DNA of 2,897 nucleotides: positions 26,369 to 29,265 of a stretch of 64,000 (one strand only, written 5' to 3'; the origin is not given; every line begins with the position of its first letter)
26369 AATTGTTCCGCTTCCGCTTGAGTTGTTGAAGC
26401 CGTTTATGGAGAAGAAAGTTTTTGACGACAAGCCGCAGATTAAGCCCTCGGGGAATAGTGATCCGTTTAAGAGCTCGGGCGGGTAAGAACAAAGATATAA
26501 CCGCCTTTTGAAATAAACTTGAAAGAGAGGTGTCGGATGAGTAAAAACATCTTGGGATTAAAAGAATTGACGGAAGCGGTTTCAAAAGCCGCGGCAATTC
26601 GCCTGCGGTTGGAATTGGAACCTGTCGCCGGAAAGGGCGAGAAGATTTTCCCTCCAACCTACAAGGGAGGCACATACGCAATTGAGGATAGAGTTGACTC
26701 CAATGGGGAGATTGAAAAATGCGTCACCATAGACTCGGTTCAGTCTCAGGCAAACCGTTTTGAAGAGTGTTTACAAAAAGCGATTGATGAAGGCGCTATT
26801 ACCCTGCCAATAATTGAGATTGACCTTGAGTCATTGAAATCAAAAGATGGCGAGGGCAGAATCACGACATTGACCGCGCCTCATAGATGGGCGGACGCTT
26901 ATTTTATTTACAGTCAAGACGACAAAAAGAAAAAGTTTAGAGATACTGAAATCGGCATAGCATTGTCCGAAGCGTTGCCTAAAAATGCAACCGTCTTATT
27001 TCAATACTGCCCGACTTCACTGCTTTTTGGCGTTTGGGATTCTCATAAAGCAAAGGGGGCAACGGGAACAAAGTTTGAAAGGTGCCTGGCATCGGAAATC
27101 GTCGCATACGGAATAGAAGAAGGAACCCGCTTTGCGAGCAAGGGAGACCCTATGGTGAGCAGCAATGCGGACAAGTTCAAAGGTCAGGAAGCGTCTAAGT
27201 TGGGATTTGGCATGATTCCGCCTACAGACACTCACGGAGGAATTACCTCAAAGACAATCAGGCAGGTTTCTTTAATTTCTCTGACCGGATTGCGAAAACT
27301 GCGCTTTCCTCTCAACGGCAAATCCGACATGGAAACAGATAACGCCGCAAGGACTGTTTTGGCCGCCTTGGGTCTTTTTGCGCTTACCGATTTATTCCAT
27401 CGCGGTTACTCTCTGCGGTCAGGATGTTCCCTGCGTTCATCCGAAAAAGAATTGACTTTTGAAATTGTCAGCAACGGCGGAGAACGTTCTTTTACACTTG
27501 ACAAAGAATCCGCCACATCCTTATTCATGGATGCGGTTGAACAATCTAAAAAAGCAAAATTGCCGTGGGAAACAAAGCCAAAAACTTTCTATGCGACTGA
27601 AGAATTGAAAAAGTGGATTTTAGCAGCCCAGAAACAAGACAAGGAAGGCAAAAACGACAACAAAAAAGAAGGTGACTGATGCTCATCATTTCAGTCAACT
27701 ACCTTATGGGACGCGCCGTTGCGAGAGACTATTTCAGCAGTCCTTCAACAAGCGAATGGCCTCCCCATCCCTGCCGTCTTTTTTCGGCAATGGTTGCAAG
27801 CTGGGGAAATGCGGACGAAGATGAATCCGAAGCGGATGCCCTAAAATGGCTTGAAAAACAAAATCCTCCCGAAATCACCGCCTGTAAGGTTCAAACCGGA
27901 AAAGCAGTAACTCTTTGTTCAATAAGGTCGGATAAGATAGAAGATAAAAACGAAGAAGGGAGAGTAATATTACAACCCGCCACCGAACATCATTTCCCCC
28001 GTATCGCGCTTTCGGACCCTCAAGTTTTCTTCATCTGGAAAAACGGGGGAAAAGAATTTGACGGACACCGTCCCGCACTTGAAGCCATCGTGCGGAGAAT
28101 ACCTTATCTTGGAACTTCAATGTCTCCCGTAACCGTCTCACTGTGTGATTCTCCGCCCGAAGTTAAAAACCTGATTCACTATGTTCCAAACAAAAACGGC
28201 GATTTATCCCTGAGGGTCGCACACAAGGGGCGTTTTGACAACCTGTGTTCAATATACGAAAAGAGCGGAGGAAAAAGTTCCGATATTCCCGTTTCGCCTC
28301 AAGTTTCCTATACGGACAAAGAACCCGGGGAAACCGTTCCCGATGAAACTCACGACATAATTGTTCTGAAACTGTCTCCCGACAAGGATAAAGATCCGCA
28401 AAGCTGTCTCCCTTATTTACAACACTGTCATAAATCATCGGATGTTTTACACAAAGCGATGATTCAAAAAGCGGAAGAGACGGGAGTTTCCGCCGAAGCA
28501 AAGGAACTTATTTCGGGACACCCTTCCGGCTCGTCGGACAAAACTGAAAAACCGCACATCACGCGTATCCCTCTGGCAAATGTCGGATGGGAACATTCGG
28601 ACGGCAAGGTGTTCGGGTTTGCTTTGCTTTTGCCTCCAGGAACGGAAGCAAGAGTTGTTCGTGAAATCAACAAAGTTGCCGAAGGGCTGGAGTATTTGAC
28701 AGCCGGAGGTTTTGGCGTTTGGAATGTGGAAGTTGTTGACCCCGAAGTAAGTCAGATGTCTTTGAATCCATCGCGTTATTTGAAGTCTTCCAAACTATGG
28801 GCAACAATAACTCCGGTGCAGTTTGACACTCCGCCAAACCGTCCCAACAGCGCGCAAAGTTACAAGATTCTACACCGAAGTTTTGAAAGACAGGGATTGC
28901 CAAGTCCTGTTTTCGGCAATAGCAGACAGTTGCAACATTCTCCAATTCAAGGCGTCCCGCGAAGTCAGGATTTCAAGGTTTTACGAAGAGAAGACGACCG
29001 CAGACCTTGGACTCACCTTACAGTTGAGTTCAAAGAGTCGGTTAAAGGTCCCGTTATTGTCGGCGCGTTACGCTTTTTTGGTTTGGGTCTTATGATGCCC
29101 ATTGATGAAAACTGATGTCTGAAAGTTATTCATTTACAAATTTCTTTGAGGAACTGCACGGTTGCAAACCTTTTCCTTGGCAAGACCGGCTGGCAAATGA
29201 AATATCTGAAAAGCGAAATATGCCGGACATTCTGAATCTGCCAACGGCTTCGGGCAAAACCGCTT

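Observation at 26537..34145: Interference-only type I-U/I-G-like CRISPR-Cas module with unusual gene order and no adaptation genes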

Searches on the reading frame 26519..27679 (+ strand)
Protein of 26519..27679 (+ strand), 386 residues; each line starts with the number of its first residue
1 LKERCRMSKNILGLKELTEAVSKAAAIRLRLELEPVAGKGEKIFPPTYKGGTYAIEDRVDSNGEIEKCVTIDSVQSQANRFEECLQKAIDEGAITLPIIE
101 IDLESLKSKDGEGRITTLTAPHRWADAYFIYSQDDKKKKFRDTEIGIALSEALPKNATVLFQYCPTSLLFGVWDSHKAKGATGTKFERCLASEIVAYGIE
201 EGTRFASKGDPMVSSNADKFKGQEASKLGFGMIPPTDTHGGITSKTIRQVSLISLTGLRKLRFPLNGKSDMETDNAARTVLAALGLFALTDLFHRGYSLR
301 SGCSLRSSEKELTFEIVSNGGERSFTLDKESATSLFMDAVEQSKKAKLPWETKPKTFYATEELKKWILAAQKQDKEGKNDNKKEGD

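Call 4: search_protein_families(library=pfam, proteins=[window:26519-27679:+], max_evalue=0.1)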
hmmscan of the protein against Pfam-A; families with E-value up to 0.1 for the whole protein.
window:26519-27679:+ (386 aa): 1 family
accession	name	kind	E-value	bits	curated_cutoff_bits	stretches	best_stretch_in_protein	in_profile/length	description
PF09617.15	Cas_GSU0053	-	2.5e-51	174.5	25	1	27-200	1-167/168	CRISPR-associated protein GSU0053 (Cas_GSU0053)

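Call 5: search_protein_families(library=ncbifam, proteins=[window:26519-27679:+], max_evalue=0.1)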
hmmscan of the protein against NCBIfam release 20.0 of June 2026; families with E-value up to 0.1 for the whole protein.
window:26519-27679:+ (386 aa): 3 families
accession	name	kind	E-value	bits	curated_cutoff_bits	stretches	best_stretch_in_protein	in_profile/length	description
TIGR02570.1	cas7_GSU0053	equivalog_domain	1.3e-26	93.6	38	1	25-205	1-177/178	type I-G CRISPR-associated RAMP protein Csb1/Cas7g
NF008707.0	PRK11713.7-2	equivalog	0.0053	16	327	1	54-96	74-116/255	16S rRNA (uracil(1498)-N(3))-methyltransferase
NF000143.1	trim_DfrG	exception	0.096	12.4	365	0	301-380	72-150/165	trimethoprim-resistant dihydrofolate reductase DfrG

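Call 6: search_protein_families(library=padloc, proteins=[window:26519-27679:+], max_evalue=0.1)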
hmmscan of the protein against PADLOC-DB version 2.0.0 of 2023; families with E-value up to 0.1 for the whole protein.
window:26519-27679:+ (386 aa): 5 families
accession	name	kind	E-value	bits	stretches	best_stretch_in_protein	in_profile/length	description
PDLC01630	Cas7g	-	3.5e-51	171.3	1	27-200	1-152/153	CAS-I-U; effector_G7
PDLC00994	Cas7g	-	3.4e-27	93.6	1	25-205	1-177/178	"CRISPR-associated protein GSU0053/csb1, Dpsyc system"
PDLC01351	Cas7g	-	4.3e-26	89.9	1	26-199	2-138/143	CAS-I-U; effector_G7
PDLC01291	Cas7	-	1.4e-24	85.4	1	25-200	1-145/151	CAS-I-U; effector_G7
PDLC04395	PDC-M07B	-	0.02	12.9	1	329-385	65-119/161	-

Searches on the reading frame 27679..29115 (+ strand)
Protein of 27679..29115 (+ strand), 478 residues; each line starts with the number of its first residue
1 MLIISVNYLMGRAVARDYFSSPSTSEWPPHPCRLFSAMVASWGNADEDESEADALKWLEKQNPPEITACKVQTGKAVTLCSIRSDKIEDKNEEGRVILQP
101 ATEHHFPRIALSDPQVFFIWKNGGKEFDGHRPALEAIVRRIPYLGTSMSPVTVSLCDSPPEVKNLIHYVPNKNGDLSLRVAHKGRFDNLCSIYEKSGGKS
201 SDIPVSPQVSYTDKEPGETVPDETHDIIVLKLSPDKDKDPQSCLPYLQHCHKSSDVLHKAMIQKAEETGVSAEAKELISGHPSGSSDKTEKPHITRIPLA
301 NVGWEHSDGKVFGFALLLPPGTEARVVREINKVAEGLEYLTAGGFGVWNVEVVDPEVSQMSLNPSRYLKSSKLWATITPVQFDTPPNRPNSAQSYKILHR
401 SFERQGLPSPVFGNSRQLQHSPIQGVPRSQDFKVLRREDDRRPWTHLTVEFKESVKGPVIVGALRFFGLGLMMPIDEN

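Call 4: search_protein_families(library=pfam, proteins=[window:27679-29115:+], max_evalue=0.1)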
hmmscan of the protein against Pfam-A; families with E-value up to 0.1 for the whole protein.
window:27679-29115:+ (478 aa): 1 family
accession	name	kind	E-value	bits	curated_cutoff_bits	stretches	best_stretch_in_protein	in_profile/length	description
PF09609.15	Cas_GSU0054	-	1.7e-18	67.1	21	2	166-474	195-552/552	CRISPR-associated protein, GSU0054 family (Cas_GSU0054)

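Call 5: search_protein_families(library=ncbifam, proteins=[window:27679-29115:+], max_evalue=0.1)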
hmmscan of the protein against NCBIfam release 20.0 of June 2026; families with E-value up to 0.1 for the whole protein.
window:27679-29115:+ (478 aa): 1 family
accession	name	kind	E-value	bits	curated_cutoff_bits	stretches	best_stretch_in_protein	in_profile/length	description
TIGR02165.1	cas5_6_GSU0054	equivalog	3.7e-69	234.2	45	1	1-475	1-492/492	type I-G CRISPR-associated protein Csb2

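Call 6: search_protein_families(library=padloc, proteins=[window:27679-29115:+], max_evalue=0.1)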
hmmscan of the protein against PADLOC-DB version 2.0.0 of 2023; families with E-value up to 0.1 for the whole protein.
window:27679-29115:+ (478 aa): 9 families
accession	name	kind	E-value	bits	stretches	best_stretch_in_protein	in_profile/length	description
PDLC01777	Cas56g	-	1e-94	316.2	1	1-477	1-429/431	-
PDLC00995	Cas56g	-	9.9e-70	234.2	1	1-475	1-492/492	"CRISPR-associated protein GSU0054/csb2, Dpsyc system"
PDLC01410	Cas56g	-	3e-69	232.6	1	1-477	1-429/431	CAS-I-U; effector_G5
PDLC01347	Cas5g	-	3.5e-42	143.3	1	23-474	9-374/374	CAS-I-U; effector_G5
PDLC01626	Cas56g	-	6.3e-36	122.5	1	5-474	5-412/412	CAS-I-U; effector_G5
PDLC01778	Cas56g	-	8.6e-24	82.9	1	20-475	22-448/449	-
PDLC01776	Cas56g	-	3.5e-17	60.3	1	24-379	22-374/497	-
PDLC01280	Cas5g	-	8.4e-10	36.3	1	115-470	46-384/384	CAS-I-U; effector_G5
PDLC01779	Cas56g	-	0.0023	14.8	0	447-477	434-464/483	-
